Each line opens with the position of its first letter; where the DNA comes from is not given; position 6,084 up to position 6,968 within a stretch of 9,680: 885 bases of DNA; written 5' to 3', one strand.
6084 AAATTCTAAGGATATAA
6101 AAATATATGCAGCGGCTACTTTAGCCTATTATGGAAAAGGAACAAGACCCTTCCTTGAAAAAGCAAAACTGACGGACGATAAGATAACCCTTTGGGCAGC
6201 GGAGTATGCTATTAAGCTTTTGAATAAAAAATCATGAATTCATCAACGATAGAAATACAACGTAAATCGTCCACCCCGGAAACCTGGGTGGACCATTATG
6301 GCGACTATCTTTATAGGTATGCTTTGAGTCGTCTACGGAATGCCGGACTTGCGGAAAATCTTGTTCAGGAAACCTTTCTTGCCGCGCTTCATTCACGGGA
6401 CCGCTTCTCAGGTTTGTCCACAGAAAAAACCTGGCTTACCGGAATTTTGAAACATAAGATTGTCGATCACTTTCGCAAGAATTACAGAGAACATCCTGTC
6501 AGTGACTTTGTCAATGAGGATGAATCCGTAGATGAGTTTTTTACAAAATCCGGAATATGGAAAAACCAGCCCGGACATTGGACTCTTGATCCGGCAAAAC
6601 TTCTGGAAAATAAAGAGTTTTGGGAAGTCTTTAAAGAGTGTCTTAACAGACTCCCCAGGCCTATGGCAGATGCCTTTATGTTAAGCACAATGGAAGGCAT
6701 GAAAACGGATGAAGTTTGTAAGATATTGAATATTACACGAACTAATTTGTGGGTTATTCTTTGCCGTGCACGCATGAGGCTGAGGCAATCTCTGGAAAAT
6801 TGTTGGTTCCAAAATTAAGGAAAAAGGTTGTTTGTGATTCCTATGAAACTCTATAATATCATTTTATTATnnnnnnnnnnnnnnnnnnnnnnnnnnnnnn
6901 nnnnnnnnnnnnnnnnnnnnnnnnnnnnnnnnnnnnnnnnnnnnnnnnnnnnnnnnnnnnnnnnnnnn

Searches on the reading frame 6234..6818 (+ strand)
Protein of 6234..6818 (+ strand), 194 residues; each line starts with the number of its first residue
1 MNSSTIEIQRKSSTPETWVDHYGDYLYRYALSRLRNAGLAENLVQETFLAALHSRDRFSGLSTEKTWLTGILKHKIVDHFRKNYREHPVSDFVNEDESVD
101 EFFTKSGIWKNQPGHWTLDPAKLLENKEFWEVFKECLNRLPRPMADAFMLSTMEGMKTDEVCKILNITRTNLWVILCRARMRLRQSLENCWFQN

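Call 3: search_protein_families(library=pfam, proteins=[window:6234-6818:+], max_evalue=0.1)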
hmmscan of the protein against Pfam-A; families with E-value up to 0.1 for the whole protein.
window:6234-6818:+ (194 aa): 4 families
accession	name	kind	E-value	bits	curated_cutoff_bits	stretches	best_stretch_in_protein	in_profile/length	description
PF04542.20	Sigma70_r2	-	9.5e-15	54.6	24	1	19-85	2-70/71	Sigma-70 region 2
PF08281.18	Sigma70_r4_2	-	1.1e-09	38.2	25.7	1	133-183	4-54/54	Sigma-70, region 4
PF22233.2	PhyR_sigma-like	-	0.00059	20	27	1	147-172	11-36/50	Response regulator PhyR, sigma-like domain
PF22029.2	PhyR_sigma2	-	0.018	15.5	27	1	25-68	7-50/55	Sigma2 domain of PhyR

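Call 4: search_protein_families(library=ncbifam, proteins=[window:6234-6818:+], max_evalue=0.1)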
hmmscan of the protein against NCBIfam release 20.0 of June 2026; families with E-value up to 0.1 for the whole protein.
window:6234-6818:+ (194 aa): 87 families (the best 25 are shown)
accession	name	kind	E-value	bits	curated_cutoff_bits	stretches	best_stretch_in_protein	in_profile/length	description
TIGR02943.1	Sig70_famx1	hypoth_equivalog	8.3e-55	185.5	162.2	1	24-193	13-185/188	RNA polymerase sigma-70 factor, TIGR02943 family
NF009173.0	PRK12520.1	equivalog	2.7e-50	170.8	255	1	17-194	6-186/191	RNA polymerase sigma factor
NF008892.0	PRK11924.2-1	equivalog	2.5e-49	167.7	291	1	19-193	22-199/203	RNA polymerase sigma factor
NF009184.0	PRK12532.1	equivalog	3.4e-45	154.3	276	1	26-193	18-190/195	RNA polymerase sigma factor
NF009196.0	PRK12544.1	equivalog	3.2e-43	147.6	287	1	26-193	31-202/208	RNA polymerase factor sigma-70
NF009182.0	PRK12530.1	subfamily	1.6e-37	128.8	264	1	26-193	22-190/193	RNA polymerase sigma factor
NF009197.0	PRK12545.1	equivalog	2.9e-29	102.3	336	1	25-188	20-188/201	RNA polymerase factor sigma-70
TIGR02950.1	SigM_subfam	subfamily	1e-20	74.2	147.95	1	21-187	8-158/159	RNA polymerase sigma factor, SigM family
TIGR02937.1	sigma70-ECF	superfamily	1.2e-20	73.8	42.9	1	17-187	5-165/165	sigma-70 family RNA polymerase sigma factor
NF008888.0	PRK11922.1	equivalog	1.5e-20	73.8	204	1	16-189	33-198/231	RNA polymerase sigma factor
NF058625.1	sigma_PG0214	equivalog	1.6e-20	73.5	130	1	21-189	12-163/170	GFO_1088 family ECF-type sigma factor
TIGR02985.1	Sig70_bacteroi1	subfamily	7.3e-20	71.8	126.4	1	19-187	7-162/162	RNA polymerase sigma-70 factor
NF007220.0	PRK09639.1-5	equivalog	5e-16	59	260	1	19-189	9-166/181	RNA polymerase sigma factor SigX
NF009166.1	PRK12513.1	equivalog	1e-15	57.9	206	1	24-188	33-187/193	RNA polymerase sigma factor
NF009170.0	PRK12517.1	subfamily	1.2e-15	57.4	197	2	7-83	17-93/188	RNA polymerase sigma factor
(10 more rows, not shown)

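Call 5: find_homologous_proteins(query=window:6234-6818:+, max_evalue=1e-10)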
Query window:6234-6818:+ (194 aa): 4424 proteins with E <= 1e-10 among 4459 candidates; the best 120 are listed.
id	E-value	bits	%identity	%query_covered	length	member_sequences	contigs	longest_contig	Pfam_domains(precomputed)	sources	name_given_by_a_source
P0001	2.8e-123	427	94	100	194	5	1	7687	PF04542.21,PF08281.19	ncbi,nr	ncbi:sigma-70 family RNA polymerase sigma factor [PVC group bacterium]|nr:sigma-70 family RNA polyme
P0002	5.7e-109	380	88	97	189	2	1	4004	PF04542.21,PF08281.19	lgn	-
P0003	5.5e-74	266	62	93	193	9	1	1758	PF04542.21,PF08281.19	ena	-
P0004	1.8e-69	251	58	99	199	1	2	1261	PF04542.21,PF08281.19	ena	-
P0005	4.3e-69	250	59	92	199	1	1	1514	PF04542.21,PF08281.19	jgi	jgi:RNA polymerase sigma-70 factor, ECF subfamily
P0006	6.5e-69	250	57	98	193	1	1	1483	PF04542.21,PF08281.19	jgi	jgi:RNA polymerase sigma-70 factor, ECF subfamily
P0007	1.3e-68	249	57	94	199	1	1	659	PF04542.21,PF08281.19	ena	-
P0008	1.8e-68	248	61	92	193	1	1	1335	PF04542.21,PF08281.19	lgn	-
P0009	1.4e-67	245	59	94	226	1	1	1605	PF04542.21,PF08281.19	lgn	-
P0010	2.0e-66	241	55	100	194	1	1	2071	PF04542.21,PF08281.19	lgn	-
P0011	6.1e-66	240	57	95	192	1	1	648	PF04542.21,PF08281.19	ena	-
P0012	6.6e-66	240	54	95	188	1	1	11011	PF07638.18,PF04542.21,PF08281.19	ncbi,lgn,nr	ncbi:MAG: sigma-70 family RNA polymerase sigma factor [Nitrospinota bacterium]|nr:MAG: sigma-70 fami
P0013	1.2e-65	239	54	97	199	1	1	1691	PF04542.21,PF08281.19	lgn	-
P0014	3.5e-65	237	58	92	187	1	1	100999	PF04542.21,PF08281.19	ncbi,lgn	-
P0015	3.5e-65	237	55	99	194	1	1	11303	PF04542.21,PF08281.19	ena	-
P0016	5.2e-65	237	56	99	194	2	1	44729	PF04542.21,PF08281.19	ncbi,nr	ncbi:MAG: sigma-70 family RNA polymerase sigma factor [Candidatus Omnitrophica bacterium]|nr:sigma-7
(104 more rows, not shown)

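Call 7: find_encoding_contigs(protein=P0001, flank=10000, max_places=3)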
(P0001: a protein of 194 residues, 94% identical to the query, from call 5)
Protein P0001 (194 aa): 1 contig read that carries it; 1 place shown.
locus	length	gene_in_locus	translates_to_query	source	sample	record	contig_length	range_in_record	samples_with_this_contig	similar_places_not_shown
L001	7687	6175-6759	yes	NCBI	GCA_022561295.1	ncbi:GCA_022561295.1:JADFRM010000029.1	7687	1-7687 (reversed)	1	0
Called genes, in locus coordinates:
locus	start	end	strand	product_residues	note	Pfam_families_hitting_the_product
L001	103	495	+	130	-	-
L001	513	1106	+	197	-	PF04542:Sigma70_r2, PF08281:Sigma70_r4_2, PF04545:Sigma70_r4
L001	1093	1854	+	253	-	PF13490:zf-HC2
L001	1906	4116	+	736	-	PF03190:Thioredox_DsbH, PF13098:Thioredoxin_2, PF13899:Thioredoxin_7, PF07470:Glyco_hydro_88 (faint), PF07221:GlcNAc_2-epim (faint), PF07944:Beta-AFase-like_GH127_cat (faint)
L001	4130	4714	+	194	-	PF00578:AhpC-TSA, PF08534:Redoxin, PF13905:Thioredoxin_8 (weak)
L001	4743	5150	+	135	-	-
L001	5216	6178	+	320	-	PF13646:HEAT_2, PF03130:HEAT_PBS (faint), PF13646:HEAT_2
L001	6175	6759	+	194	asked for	PF04542:Sigma70_r2, PF08281:Sigma70_r4_2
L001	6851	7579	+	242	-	PF02683:DsbD_TM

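Call 8: find_encoding_contigs(protein=P0016, flank=6000, max_places=3)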
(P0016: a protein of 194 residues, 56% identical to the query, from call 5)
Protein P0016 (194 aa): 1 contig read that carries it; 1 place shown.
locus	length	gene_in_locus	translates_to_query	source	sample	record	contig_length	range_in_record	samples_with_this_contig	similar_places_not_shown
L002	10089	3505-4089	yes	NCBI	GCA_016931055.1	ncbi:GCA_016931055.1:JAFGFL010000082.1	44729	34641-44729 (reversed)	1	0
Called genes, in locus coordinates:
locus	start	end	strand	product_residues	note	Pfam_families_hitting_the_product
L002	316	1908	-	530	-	PF23357:DUF7088, PF09822:ABC_transp_aux, PF14258:DUF4350 (faint), PF23355:IFT52_GIFT (faint)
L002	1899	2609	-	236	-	PF01061:ABC2_membrane, PF12679:ABC2_membrane_2, PF13346:ABC2_membrane_5, PF12698:ABC2_membrane_3 (weak)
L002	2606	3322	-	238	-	PF00005:ABC_tran, PF13304:AAA_21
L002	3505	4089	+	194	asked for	PF04542:Sigma70_r2, PF08281:Sigma70_r4_2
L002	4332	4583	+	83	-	PF13490:zf-HC2 (weak)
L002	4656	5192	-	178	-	PF00588:SpoU_methylase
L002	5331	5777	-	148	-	-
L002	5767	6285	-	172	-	PF04350:PilO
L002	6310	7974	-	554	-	PF11104:PilM_2, PF06723:MreB_Mbl (weak), PF14450:FtsA, PF05137:PilN (weak)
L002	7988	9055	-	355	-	PF14341:PilX_N (weak)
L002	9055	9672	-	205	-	PF07963:N_methyl (faint)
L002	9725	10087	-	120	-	PF07963:N_methyl (faint)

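Call 9: find_encoding_contigs(protein=P0014, flank=6000, max_places=3)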
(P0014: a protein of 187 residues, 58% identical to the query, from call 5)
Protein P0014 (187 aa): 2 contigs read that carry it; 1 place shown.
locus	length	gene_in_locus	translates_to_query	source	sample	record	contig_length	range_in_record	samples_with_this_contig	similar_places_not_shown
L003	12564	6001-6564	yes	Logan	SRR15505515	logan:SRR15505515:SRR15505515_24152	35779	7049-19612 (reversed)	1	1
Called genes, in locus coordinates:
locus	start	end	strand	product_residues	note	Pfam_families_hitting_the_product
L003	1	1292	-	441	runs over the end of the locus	-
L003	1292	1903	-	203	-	PF13036:LpoB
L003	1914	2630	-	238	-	PF13578:Methyltransf_24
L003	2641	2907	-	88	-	PF07578:LAB_N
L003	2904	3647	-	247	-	PF00535:Glycos_transf_2, PF13641:Glyco_tranf_2_3 (faint)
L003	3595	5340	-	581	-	PF02366:PMT, PF13231:PMT_2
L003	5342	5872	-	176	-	PF05036:SPOR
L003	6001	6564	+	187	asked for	PF04542:Sigma70_r2, PF08281:Sigma70_r4_2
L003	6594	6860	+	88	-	PF13490:zf-HC2 (weak)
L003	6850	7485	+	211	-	PF00702:Hydrolase, PF08282:Hydrolase_3 (faint), PF12710:HAD, PF13419:HAD_2, PF13242:Hydrolase_like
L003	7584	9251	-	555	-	PF03065:Glyco_hydro_57, PF09210:BE_C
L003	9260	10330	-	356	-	PF16258:DUF4912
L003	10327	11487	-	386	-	PF08323:Glyco_transf_5 (weak), PF20706:GT4-conflict, PF13439:Glyco_transf_4, PF13579:Glyco_trans_4_4, PF08323:Glyco_transf_5, PF00534:Glycos_transf_1, PF13692:Glyco_trans_1_4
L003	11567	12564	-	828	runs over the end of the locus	PF00343:Phosphorylase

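Call 17: find_related_loci(query=A1, collection=genome_contigs, flank=6000)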
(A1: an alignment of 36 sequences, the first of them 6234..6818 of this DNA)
Query A1 (194 aa) in genome_contigs; peptide patterns used: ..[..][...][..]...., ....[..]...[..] (x = any residue, [..] = any of these).
600 stretches matched a pattern (row limit reached: there are more); 580 encode a relative of the query (tblastn E <= 1e-3); the best 80 are kept; 80 distinct loci.
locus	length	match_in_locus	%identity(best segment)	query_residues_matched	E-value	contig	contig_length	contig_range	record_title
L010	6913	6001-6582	55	1-194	1e-68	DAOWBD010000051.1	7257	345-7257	MAG TPA_asm: Candidatus Omnitrophota bacterium isolate CSMAG_1852 CSMAG_1852_k141_6206853_length_7257_cov_17.0000, whole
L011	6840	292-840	56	10-192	1e-67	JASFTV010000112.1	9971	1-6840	MAG: Desulfobacteraceae bacterium isolate D1103U20metaG_sub_Bin_336 D1103U20metaG_FD_scaffold_2175_c1, whole genome shot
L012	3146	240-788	54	10-192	3e-67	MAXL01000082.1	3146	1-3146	MAG: Desulfobacterales bacterium S5133MH16 k99_1261826, whole genome shotgun sequence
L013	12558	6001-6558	55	10-193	2e-66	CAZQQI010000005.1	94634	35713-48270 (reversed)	MAG TPA_asm: uncultured Planctomycetales bacterium isolate SRP252850_co1_290 genome assembly, contig: NODE_186_length_94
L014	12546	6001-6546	52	13-194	1e-65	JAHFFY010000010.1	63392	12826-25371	MAG: Candidatus Omnitrophota bacterium isolate nzgw302 NODE_525_length_63393_cov_3.932593, whole genome shotgun sequence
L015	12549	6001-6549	54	13-194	3e-64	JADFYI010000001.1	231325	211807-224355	MAG: Candidatus Omnitrophota bacterium isolate nDJH6bin28 nDJH6_bin28_NODE_11_length_231325_cov_10.144511, whole genome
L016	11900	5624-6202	52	1-193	8e-64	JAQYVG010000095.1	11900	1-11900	MAG: Desulfobacterales bacterium isolate SG_975_bin35strict NODE_95_length_11900_cov_7.098283, whole genome shotgun sequ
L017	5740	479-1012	55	15-192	1e-63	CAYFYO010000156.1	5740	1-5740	MAG TPA_asm: uncultured Thermodesulfobacteriota bacterium isolate ERP108616_co2_127 genome assembly, contig: NODE_30011_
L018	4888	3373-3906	56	15-192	5e-63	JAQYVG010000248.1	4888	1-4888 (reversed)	MAG: Desulfobacterales bacterium isolate SG_975_bin35strict NODE_248_length_4888_cov_4.840574, whole genome shotgun sequ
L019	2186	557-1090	56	15-192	1e-63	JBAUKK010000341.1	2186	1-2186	MAG: Candidatus Deferrimicrobiaceae bacterium isolate MFD02415_ilm_asm_bin11 k127_287677, whole genome shotgun sequence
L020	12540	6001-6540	56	15-194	2e-62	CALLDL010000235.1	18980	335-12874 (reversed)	MAG: uncultured Desulfobacterales bacterium isolate N2_Bin_METABAT__2_1 genome assembly, contig: c_000002166411, whole g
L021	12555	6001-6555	52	15-193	2e-62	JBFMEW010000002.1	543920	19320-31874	MAG: Acidobacteriota bacterium isolate MAG255 MAG255_2, whole genome shotgun sequence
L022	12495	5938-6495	51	9-193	1e-61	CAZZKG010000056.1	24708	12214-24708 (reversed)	MAG TPA_asm: uncultured Gemmatimonadota bacterium isolate binchicken_co275_191 genome assembly, contig: NODE_2432_length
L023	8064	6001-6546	52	15-193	1e-61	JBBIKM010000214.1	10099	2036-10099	MAG: bacterium isolate BQS170218_bin_186 NODE_2348_length_10099_cov_5.128335, whole genome shotgun sequence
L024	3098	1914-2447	54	15-192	1e-61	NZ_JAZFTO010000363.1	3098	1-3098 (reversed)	MAG: Candidatus Desulfatibia sp. isolate BS2bin.35 BS2bin.35_363, whole genome shotgun sequence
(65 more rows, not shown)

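Call 20: search_solved_structures(query=window:6234-6818:+, max_evalue=0.00001)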
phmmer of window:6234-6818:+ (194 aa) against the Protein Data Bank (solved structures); distinct sequences matched with E-value up to 0.00001: 5.
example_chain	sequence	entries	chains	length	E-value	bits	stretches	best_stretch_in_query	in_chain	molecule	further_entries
2o7g_A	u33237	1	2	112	1.8e-08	37.6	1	27-88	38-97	Probable RNA polymerase sigma-C factor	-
5zx2_F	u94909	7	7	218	1.9e-06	31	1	24-187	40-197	ECF RNA polymerase sigma factor SigH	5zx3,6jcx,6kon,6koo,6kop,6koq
1h3l_A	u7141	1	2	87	2.8e-06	30.4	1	21-86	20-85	RNA POLYMERASE SIGMA FACTOR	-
6dxo_A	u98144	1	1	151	4.4e-06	29.8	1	19-82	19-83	RNA polymerase ECF-subfamily sigma factor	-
5uxx_A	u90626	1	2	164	8.9e-06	28.8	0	28-93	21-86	RNA polymerase sigma factor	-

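Call 55: find_encoding_contigs(protein=P0002, flank=5000, max_places=3)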
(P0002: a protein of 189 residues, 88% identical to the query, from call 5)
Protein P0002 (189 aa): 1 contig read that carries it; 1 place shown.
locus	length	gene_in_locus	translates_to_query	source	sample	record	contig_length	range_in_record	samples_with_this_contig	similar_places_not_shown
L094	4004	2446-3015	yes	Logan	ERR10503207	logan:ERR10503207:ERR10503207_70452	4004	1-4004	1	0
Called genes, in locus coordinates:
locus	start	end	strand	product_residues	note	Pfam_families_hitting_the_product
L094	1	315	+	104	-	?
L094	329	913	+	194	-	PF00578:AhpC-TSA, PF08534:Redoxin (weak), PF13905:Thioredoxin_8 (weak)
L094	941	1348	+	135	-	-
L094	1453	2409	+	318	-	PF13646:HEAT_2, PF03130:HEAT_PBS (faint), PF13646:HEAT_2 (weak)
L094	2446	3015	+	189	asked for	PF04542:Sigma70_r2, PF08281:Sigma70_r4_2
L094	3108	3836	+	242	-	PF02683:DsbD_TM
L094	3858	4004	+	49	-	?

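Call 70: find_encoding_contigs(protein=P0003, flank=3000, max_places=3)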
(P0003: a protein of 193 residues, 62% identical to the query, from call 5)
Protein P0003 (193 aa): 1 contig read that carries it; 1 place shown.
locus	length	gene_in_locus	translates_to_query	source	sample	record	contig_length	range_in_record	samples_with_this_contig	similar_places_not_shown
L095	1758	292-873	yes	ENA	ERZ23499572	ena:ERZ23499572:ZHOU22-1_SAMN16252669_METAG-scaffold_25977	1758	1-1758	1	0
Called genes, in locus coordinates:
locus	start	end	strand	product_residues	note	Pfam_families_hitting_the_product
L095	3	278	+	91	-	?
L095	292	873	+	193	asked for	PF04542:Sigma70_r2, PF08281:Sigma70_r4_2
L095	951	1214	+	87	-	PF13490:zf-HC2 (weak)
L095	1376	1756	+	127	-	?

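Call 88: search_protein_families(library=pfam, proteins=[L001:1093-1854:+, L001:103-495:+], max_evalue=0.01)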
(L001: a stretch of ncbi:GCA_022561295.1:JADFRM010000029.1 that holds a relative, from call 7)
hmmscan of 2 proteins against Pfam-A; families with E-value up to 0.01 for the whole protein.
L001:1093-1854:+ (253 aa): 2 families
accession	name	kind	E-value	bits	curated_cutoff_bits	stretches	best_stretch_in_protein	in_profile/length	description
PF13490.11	zf-HC2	-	1.5e-07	31.8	22.2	1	4-38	1-35/35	Putative zinc-finger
PF11859.13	DUF3379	-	0.006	16.3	33.2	1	25-205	19-194/232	Protein of unknown function (DUF3379)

L001:103-495:+ (130 aa): 0 families
